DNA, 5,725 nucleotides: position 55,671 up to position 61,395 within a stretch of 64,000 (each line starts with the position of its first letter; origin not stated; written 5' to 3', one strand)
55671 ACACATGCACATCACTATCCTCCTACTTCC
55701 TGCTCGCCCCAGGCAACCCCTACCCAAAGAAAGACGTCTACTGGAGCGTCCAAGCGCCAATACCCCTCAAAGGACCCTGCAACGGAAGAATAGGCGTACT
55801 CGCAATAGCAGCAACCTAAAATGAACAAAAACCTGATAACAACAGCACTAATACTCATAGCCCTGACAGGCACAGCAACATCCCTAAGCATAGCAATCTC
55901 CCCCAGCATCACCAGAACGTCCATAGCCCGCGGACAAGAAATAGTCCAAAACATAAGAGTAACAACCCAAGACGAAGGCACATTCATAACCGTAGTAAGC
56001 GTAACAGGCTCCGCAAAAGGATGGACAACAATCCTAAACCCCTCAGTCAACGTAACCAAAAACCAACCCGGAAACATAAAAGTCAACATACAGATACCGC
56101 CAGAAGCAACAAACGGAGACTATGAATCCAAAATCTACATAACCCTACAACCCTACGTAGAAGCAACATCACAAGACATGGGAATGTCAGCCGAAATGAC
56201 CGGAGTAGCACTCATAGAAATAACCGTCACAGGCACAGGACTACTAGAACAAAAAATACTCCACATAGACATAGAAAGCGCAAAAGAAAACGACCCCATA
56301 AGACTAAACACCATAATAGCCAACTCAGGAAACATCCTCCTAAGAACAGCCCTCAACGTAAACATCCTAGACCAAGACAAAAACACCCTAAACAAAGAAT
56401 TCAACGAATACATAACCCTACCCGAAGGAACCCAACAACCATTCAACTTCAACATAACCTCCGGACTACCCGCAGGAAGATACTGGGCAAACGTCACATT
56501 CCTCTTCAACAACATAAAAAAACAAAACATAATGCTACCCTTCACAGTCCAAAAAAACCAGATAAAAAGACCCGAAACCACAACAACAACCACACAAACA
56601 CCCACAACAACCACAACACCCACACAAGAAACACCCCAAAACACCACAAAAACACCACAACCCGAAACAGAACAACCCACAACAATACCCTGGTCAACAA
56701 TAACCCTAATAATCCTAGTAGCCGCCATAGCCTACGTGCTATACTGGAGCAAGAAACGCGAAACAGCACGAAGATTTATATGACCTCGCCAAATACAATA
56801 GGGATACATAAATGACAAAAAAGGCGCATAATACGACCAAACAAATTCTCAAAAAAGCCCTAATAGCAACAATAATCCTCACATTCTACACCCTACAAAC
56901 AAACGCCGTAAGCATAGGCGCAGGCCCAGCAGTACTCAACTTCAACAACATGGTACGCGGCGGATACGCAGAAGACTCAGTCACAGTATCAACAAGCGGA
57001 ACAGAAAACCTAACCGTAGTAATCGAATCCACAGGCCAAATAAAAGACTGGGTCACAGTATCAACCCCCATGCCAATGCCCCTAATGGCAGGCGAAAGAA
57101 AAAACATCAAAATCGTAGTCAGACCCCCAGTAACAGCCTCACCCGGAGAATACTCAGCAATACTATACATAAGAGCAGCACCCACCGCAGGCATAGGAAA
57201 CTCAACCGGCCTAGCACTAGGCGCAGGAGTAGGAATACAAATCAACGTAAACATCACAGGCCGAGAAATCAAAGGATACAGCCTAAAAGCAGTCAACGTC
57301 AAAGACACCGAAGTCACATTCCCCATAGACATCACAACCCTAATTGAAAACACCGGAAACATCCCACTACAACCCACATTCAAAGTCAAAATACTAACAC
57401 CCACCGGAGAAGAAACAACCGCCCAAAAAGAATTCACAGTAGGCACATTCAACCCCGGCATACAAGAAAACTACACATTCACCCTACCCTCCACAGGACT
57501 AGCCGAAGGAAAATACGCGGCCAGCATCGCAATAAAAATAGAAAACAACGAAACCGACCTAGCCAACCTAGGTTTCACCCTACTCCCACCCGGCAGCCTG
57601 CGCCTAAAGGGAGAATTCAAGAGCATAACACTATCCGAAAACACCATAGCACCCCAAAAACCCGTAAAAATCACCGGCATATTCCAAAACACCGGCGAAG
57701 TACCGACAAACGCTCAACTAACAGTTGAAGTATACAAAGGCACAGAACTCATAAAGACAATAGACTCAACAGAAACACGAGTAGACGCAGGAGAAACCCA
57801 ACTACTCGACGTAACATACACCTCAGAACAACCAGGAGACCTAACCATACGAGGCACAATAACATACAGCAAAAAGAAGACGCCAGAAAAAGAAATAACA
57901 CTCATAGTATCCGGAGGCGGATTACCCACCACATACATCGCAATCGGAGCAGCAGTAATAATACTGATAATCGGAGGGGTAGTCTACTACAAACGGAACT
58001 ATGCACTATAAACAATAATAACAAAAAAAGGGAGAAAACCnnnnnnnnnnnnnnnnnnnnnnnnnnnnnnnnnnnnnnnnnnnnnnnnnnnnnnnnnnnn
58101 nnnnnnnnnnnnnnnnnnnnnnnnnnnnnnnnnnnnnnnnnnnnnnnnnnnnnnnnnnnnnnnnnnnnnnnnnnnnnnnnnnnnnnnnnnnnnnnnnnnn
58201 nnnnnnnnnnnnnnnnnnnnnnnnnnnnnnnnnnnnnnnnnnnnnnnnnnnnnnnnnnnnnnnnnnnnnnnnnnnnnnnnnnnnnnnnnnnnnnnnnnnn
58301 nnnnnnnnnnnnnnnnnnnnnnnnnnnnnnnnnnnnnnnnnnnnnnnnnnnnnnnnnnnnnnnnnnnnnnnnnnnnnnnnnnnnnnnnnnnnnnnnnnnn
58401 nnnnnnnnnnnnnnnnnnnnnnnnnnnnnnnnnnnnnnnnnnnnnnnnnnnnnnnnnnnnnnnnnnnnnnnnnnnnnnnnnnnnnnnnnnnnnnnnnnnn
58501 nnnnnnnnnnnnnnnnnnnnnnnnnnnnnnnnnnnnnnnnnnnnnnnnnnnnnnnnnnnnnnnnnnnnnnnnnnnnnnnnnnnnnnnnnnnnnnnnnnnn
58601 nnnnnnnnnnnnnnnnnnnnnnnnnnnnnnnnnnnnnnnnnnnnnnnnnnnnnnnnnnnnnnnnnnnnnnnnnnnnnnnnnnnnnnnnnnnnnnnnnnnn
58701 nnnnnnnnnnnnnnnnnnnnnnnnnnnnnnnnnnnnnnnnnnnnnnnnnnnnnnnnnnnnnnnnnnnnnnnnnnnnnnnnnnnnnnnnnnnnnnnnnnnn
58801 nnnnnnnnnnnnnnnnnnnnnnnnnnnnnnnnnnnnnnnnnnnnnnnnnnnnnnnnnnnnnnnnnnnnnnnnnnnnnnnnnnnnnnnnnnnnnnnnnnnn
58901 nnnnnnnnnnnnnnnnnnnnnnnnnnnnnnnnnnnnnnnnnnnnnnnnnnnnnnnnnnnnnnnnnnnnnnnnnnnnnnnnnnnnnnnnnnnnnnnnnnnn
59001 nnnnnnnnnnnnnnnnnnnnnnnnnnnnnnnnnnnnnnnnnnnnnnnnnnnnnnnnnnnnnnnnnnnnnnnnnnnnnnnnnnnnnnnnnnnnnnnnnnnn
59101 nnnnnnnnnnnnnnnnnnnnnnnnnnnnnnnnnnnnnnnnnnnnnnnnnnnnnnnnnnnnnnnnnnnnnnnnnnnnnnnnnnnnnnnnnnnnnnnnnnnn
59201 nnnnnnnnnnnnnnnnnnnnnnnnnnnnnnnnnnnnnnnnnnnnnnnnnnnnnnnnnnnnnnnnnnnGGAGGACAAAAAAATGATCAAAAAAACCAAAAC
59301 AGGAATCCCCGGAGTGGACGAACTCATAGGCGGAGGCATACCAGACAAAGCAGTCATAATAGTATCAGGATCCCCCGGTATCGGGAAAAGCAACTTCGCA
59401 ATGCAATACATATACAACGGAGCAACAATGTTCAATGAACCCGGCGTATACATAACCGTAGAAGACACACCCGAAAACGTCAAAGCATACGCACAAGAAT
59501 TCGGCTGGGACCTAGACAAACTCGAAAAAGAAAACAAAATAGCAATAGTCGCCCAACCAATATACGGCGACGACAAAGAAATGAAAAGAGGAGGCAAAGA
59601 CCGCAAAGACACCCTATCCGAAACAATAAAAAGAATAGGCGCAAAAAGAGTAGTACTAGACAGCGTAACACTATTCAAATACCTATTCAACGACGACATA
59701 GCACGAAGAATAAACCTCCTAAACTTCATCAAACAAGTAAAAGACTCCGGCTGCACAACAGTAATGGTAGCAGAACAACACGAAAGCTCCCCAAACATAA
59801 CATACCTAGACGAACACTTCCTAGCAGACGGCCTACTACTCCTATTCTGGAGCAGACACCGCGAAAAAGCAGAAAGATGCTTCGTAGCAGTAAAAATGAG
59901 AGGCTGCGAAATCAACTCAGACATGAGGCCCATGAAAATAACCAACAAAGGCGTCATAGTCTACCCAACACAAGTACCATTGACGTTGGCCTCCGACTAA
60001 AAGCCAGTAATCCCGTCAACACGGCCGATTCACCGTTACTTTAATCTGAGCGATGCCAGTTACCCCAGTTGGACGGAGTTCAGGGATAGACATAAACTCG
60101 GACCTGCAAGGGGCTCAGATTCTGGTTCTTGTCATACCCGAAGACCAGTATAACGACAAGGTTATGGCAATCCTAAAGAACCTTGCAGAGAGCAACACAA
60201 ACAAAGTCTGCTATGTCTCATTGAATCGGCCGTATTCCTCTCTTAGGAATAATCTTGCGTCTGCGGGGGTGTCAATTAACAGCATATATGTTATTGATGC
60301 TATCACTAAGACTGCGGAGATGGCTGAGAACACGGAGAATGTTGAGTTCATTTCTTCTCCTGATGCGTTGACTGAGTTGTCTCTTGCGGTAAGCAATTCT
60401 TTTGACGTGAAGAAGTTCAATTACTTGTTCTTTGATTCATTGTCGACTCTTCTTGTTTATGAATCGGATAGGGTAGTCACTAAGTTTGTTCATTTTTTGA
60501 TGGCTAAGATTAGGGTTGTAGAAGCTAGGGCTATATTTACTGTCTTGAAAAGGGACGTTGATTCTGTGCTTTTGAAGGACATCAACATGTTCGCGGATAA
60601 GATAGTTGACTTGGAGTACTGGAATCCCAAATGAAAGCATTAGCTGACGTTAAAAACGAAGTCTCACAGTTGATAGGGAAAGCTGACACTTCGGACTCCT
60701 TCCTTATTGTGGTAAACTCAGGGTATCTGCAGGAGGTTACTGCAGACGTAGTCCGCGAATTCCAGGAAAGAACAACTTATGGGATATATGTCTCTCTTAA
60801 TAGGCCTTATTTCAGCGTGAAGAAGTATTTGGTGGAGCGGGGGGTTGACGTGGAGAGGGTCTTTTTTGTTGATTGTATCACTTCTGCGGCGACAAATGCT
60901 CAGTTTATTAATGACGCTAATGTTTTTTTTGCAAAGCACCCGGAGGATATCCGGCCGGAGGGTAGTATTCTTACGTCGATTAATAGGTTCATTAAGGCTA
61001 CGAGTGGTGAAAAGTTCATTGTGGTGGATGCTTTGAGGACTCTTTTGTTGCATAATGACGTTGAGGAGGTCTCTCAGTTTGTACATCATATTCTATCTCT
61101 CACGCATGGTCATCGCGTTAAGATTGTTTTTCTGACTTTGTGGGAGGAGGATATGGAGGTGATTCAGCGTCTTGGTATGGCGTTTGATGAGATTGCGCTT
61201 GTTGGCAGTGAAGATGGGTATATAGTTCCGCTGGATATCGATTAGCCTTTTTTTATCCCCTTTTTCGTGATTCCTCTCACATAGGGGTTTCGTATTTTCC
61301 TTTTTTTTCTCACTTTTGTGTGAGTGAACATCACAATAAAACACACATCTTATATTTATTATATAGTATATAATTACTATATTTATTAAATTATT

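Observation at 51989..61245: Operon-like locus: giant adhesin with fused family-S module, three anchored family-M proteins, then a KaiC-like ATPase trio; a candidate novel surface-structure system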

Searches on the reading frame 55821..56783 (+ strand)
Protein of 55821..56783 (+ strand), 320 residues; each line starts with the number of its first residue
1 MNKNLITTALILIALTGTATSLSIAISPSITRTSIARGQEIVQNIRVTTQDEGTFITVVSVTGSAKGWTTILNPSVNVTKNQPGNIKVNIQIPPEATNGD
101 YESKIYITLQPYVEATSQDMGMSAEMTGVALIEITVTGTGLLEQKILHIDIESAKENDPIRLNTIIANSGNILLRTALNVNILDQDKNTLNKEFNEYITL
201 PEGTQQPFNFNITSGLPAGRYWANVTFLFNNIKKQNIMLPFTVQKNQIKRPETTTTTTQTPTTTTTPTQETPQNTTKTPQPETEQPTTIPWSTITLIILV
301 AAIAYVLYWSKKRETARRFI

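Call 4: search_protein_families(library=pfam, proteins=[window:55821-56783:+], max_evalue=0.1)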
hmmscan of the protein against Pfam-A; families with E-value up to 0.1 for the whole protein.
window:55821-56783:+ (320 aa): 1 family
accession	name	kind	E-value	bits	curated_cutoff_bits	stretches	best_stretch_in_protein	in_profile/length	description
PF20381.4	Rv1476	-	0.071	13.3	26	0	271-314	105-149/156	Membrane protein Rv1476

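Call 7: search_protein_families(library=ncbifam, proteins=[window:55821-56783:+], max_evalue=0.05)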
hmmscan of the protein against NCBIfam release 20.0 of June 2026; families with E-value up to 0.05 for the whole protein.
window:55821-56783:+ (320 aa): 1 family
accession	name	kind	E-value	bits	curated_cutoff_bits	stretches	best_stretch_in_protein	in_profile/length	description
TIGR04216.1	halo_surf_glyco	exception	0.0006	18.2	400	1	246-302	723-776/784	HVO_2072 family ArtA-dependent S-layer glycoprotein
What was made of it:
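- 55821..56783 (+): M-family anchor 'M2' (320 aa): signal peptide, two beta-sandwich domains, Thr-rich stalk, TM helix, short basic tail. The Thr-rich stalk plus TM resembles the C-terminus of the haloarchaeal S-layer glycoprotein (weak match, call 7).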

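Call 79: search_protein_families(library=padloc, proteins=[window:55821-56783:+], max_evalue=0.001)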
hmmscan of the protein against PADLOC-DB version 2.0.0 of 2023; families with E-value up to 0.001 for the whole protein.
window:55821-56783:+ (320 aa): 0 families

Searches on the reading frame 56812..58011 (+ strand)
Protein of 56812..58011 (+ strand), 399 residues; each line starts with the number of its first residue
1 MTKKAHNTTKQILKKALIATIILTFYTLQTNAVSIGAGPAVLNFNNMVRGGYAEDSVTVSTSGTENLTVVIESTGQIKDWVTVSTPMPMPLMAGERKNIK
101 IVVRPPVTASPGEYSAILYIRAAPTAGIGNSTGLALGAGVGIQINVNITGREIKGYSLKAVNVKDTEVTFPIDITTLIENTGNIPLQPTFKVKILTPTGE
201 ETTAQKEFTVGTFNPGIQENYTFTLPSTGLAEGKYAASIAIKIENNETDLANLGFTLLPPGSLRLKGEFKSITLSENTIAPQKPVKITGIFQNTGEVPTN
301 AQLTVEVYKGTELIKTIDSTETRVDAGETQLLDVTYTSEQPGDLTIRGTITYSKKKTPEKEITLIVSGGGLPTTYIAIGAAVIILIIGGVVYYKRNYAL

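Call 4: search_protein_families(library=pfam, proteins=[window:56812-58011:+], max_evalue=0.1)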
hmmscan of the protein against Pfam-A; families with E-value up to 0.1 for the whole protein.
window:56812-58011:+ (399 aa): 5 families
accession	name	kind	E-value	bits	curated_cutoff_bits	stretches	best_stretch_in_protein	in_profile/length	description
PF22544.2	HYDIN_VesB_CFA65-like_Ig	-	0.00037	21.1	25.5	0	286-364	22-97/100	HYDIN/CFA65/VesB-like, Ig-like domain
PF15780.11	ASH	-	0.0012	19.4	27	0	301-351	39-87/98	Abnormal spindle-like microcephaly-assoc'd, ASPM-SPD-2-Hydin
PF07705.17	CARDB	-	0.0021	18.7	22.7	0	162-245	11-87/101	CARDB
PF24771.2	Ig_CFAP74_1st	-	0.024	15.5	29.2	0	38-107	4-74/97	CFAP74 first Ig-like domain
PF10633.15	NPCBM_assoc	-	0.094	13.4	24.4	0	88-116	44-71/78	NPCBM-associated, NEW3 domain of alpha-galactosidase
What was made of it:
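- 56812..58011 (+): M-family anchor 'M3' (399 aa): signal peptide, three beta-sandwich domains, TM helix, 8-aa tail. Sub-threshold CARDB, ASH and HYDIN-type Ig matches (call 4).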

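Call 7: search_protein_families(library=ncbifam, proteins=[window:56812-58011:+], max_evalue=0.05)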
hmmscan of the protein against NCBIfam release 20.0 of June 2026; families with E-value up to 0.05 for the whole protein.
window:56812-58011:+ (399 aa): 2 families
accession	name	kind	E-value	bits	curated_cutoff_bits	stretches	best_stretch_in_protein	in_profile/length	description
NF012200.0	choice_anch_D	domain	0.00024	21.6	45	1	29-118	11-99/108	choice-of-anchor D domain-containing protein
NF041527.1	SCO1860_LAETG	equivalog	0.048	12.8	200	0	347-396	258-305/306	SCO1860 family LAETG-anchored protein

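Call 79: search_protein_families(library=padloc, proteins=[window:56812-58011:+], max_evalue=0.001)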
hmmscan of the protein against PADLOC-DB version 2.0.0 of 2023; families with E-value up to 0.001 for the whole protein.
window:56812-58011:+ (399 aa): 0 families

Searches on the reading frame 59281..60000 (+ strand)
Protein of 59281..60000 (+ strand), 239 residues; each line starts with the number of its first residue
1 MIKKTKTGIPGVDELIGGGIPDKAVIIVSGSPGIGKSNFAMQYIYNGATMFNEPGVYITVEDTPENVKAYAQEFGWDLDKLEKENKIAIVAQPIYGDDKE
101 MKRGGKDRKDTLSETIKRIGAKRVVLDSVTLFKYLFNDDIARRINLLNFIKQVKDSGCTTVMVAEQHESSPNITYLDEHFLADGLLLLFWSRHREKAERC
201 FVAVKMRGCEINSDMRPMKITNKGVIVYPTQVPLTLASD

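Call 4: search_protein_families(library=pfam, proteins=[window:59281-60000:+], max_evalue=0.1)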
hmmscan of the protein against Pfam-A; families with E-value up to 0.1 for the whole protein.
window:59281-60000:+ (239 aa): 8 families
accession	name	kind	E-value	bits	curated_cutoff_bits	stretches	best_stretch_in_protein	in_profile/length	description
PF06745.19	ATPase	-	6e-59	199.7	26.6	1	6-230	2-229/231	KaiC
PF13481.12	AAA_25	-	4.5e-08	33.4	27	1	6-133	16-156/195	AAA domain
PF03796.21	DnaB_C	-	0.0012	18.7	27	1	6-62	3-58/255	DnaB-like helicase C terminal domain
PF20720.3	nSTAND3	-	0.0046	17.1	27.2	1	23-68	17-58/155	Novel STAND NTPase 3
PF13173.12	AAA_14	-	0.034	14.6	27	0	24-69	3-46/129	AAA domain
PF18324.6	Isocitrate_DH_C_bact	-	0.036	14.6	25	1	215-239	32-56/110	Bacterial isocitrate dehydrogenase, C-terminal domain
PF13479.12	AAA_24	-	0.08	13.2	27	0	23-135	2-79/195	AAA domain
PF01564.23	Spermine_synth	-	0.083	12.9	22.9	0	24-96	93-167/186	Spermine/spermidine synthase domain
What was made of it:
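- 59281..60000 (+): Single-domain KaiC-like ATPase with intact Walker A and B. PF06745 6e-59 (call 4).
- On KaiC family ATPase (Pfam PF06745): 59281-60000 scores 199.7 bits against a cut-off of 26.6 (call 4).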

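Call 7: search_protein_families(library=ncbifam, proteins=[window:59281-60000:+], max_evalue=0.05)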
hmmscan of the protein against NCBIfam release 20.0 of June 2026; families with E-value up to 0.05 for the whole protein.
window:59281-60000:+ (239 aa): 21 families
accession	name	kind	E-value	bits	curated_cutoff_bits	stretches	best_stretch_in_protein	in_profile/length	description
NF006799.0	PRK09302.1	equivalog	1.2e-44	152.7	408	1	2-230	10-241/515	circadian clock protein KaiC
TIGR03877.1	thermo_KaiC_1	hypoth_equivalog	6.6e-44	150.2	307.25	1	2-232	1-237/238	KaiC domain-containing protein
TIGR03880.1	KaiC_arch_3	hypoth_equivalog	9.4e-44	149.6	249.45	1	8-228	1-218/224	KaiC domain-containing protein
TIGR02655.1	circ_KaiC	equivalog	3.4e-34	118.3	546.25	1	4-230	2-231/484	circadian clock protein KaiC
TIGR03881.1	KaiC_arch_4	hypoth_equivalog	3.1e-25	89.2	247.8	1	4-227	2-228/231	KaiC domain-containing protein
TIGR03878.1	thermo_KaiC_2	hypoth_equivalog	1.6e-11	44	232.2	1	18-169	31-178/259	KaiC domain-containing protein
NF004723.0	PRK06067.1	subfamily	5.1e-10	39.3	194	1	6-164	17-171/243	flagellar accessory protein FlaH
NF052589.1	ArlH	equivalog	4.6e-09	36.3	215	1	11-168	8-163/229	archaellum protein ArlH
NF003301.0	PRK04301.1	equivalog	8.3e-08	31.7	259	1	2-177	80-261/316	DNA repair and recombination protein RadA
TIGR00416.1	sms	equivalog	9.7e-08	31.2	403.05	1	4-82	75-152/454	DNA repair protein RadA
TIGR02236.1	recomb_radA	equivalog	1.4e-06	27.9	361.15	1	2-175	75-255/311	DNA repair and recombination protein RadA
NF006861.0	PRK09361.1-1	equivalog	8.6e-05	22.2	278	1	4-135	4-128/235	DNA repair and recombination protein RadB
TIGR02237.1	recomb_radB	equivalog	0.00015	21.7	172.4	1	12-132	1-109/210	DNA repair and recombination protein RadB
NF006320.0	PRK08533.1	equivalog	0.00075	19.2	215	1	12-168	13-164/230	flagellar accessory protein FlaH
TIGR00665.1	DnaB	equivalog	0.0014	17.5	385.25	1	5-61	178-233/435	replicative DNA helicase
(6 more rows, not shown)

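Call 78: search_solved_structures(query=window:59281-60000:+, max_evalue=0.00001)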
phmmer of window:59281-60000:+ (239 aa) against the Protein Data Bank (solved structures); distinct sequences matched with E-value up to 0.00001: 44.
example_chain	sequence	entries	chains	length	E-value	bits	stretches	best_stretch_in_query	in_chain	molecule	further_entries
8zn5_B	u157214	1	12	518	1.4e-57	198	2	2-231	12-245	KaiC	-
8zn6_F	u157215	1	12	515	1.6e-50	174.8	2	2-230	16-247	KaiC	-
7x1z_A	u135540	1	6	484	3.4e-48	167.3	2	2-230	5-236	Circadian clock oscillator protein KaiC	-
7x1y_A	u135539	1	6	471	3.4e-48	167.2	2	2-230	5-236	Circadian clock oscillator protein KaiC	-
7s65_A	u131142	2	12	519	3.6e-48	167.2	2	2-230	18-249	Circadian clock protein kinase KaiC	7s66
7dyk_A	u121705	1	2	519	3.7e-48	167.1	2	2-230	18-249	Circadian clock protein kinase KaiC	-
3jzm_A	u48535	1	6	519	4.4e-48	166.9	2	2-230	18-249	Circadian clock protein kinase kaiC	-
8wve_A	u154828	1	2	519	4.6e-48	166.8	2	2-230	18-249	Circadian clock oscillator protein KaiC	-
3k09_A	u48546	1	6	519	4.7e-48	166.8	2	2-230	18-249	Circadian clock protein kinase kaiC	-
1u9i_A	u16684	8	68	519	4.8e-48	166.7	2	2-230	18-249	KaiC | Circadian clock protein kinase kaiC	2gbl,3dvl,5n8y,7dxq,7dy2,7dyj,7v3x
3s1a_A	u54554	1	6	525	4.9e-48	166.7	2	2-230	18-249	Circadian clock protein kinase kaiC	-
9ofh_A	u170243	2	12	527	4.9e-48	166.7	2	2-230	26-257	Circadian clock oscillator protein KaiC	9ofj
1tf7_A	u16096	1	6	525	5.1e-48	166.7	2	2-230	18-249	KaiC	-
7dye_A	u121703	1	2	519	5.1e-48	166.7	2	2-230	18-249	Circadian clock protein kinase KaiC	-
8wv8_A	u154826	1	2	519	5.8e-48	166.5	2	2-230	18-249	Circadian clock oscillator protein KaiC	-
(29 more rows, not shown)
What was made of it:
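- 59281..60000 (+): PDB KaiC 8zn5 1.4e-57 and PH0284 6e-37 (call 78).
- On KaiC family ATPase (Pfam PF06745): PDB KaiC 8zn5 E=1.4e-57 (call 78).
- Closest known: ArlH. Different: The protein is far closer to true KaiC CI domains (1.4e-57, call 78).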

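Call 79: search_protein_families(library=padloc, proteins=[window:59281-60000:+], max_evalue=0.001)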
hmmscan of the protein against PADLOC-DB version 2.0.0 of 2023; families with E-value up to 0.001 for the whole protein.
window:59281-60000:+ (239 aa): 0 families

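Call 83: find_encoding_contigs(protein=window:59281-60000:+, flank=2000, max_places=3)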
Protein window:59281-60000:+ (239 aa): no gene with exactly this product is on record in the collection.
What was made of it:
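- Tried and rejected: Looking it up returned nothing (call 83).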

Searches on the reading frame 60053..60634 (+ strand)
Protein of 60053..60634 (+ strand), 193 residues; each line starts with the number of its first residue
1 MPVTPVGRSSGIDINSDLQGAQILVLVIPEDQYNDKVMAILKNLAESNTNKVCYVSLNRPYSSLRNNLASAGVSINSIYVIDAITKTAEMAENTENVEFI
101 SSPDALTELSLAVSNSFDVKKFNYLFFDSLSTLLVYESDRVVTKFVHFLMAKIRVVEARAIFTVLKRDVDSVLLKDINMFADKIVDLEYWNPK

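Call 4: search_protein_families(library=pfam, proteins=[window:60053-60634:+], max_evalue=0.1)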
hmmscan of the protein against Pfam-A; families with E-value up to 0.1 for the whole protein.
window:60053-60634:+ (193 aa): 4 families
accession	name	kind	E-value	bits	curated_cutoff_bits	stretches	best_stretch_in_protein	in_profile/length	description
PF24336.1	DUF7504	-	1e-10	42.8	27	1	46-187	27-179/179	Family of unknown function (DUF7504)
PF06745.19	ATPase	-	4.5e-05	23.4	26.6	1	45-167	44-165/231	KaiC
PF05763.18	DUF835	-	0.0048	17.1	33.1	1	84-166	47-121/136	Protein of unknown function (DUF835)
PF23365.1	DUF7090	-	0.0079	16.4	27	1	46-188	39-183/192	Family of unknown function (DUF7090)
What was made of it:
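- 60053..60634 (+): D1: inactivated KaiC-like protein (DUF7504), no Walker A. PF24336 1e-10 and KaiC 4.5e-5 (call 4).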

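Call 7: search_protein_families(library=ncbifam, proteins=[window:60053-60634:+], max_evalue=0.05)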
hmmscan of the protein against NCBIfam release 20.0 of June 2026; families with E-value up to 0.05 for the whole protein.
window:60053-60634:+ (193 aa): 1 family
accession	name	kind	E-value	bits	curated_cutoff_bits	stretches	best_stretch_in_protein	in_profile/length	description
NF006320.0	PRK08533.1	equivalog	0.03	13.9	215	1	121-188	117-184/230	flagellar accessory protein FlaH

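Call 67: find_related_loci(query=A5, collection=metagenome_contigs, flank=10000)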
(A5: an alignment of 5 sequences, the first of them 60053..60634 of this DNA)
Query A5 (193 aa) in metagenome_contigs; peptide patterns used: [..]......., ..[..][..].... (x = any residue, [..] = any of these).
48 stretches matched a pattern; 11 encode a relative of the query (tblastn E <= 1e-3); 11 distinct loci.
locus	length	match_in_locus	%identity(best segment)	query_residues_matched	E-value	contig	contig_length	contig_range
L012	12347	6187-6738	64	11-192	1e-75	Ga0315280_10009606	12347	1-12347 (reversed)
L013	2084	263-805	55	7-190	8e-68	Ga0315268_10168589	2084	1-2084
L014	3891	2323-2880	52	4-191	3e-63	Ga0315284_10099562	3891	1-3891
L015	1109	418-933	55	21-193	2e-66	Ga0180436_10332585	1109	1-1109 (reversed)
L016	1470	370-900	53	13-191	2e-64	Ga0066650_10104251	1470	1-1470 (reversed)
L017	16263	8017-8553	52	11-193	9e-61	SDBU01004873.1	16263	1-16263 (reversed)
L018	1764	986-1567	51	2-191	1e-61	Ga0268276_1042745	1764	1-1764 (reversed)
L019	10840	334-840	52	22-191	9e-60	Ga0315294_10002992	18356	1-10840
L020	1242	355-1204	57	9-191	2e-60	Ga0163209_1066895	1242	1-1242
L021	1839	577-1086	55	21-191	4e-57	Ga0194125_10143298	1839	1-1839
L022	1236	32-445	59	53-190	9e-54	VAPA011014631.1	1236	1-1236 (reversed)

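Call 79: search_protein_families(library=padloc, proteins=[window:60053-60634:+], max_evalue=0.001)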
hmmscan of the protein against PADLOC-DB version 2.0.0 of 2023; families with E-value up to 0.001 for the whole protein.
window:60053-60634:+ (193 aa): 0 families

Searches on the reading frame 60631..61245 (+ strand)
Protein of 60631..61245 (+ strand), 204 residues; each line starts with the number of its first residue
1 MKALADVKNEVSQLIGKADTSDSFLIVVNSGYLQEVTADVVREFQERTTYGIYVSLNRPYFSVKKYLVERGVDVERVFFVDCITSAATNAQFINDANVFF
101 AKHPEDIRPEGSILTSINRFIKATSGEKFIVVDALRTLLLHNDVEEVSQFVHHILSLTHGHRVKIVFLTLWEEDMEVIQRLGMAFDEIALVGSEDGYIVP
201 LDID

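Call 4: search_protein_families(library=pfam, proteins=[window:60631-61245:+], max_evalue=0.1)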
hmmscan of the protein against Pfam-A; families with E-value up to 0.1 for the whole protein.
window:60631-61245:+ (204 aa): 4 families
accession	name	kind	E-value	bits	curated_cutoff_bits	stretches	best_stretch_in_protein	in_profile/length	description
PF24336.1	DUF7504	-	8.9e-07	30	27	1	47-187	28-175/179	Family of unknown function (DUF7504)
PF23365.1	DUF7090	-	3.1e-05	24.2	27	1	70-191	64-182/192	Family of unknown function (DUF7090)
PF05763.18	DUF835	-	0.00019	21.7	33.1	1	106-156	55-106/136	Protein of unknown function (DUF835)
PF06745.19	ATPase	-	0.017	14.9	26.6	1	46-167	46-160/231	KaiC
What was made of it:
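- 60631..61245 (+): D2: second inactivated KaiC-like protein (DUF7504/DUF7090), overlapping D1 by 4 nt. PF24336 8.9e-7 (call 4).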

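Call 7: search_protein_families(library=ncbifam, proteins=[window:60631-61245:+], max_evalue=0.05)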
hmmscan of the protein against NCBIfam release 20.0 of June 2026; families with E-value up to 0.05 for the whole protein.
window:60631-61245:+ (204 aa): 2 families
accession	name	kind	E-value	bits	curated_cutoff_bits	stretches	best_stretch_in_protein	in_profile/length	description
NF004723.0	PRK06067.1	subfamily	0.015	14.8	194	1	112-173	116-174/243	flagellar accessory protein FlaH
NF045787.1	OmpABordt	equivalog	0.042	13.5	200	0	51-78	134-160/194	outer membrane protein OmpA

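Call 79: search_protein_families(library=padloc, proteins=[window:60631-61245:+], max_evalue=0.001)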
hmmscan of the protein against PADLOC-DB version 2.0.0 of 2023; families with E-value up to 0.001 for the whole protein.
window:60631-61245:+ (204 aa): 0 families
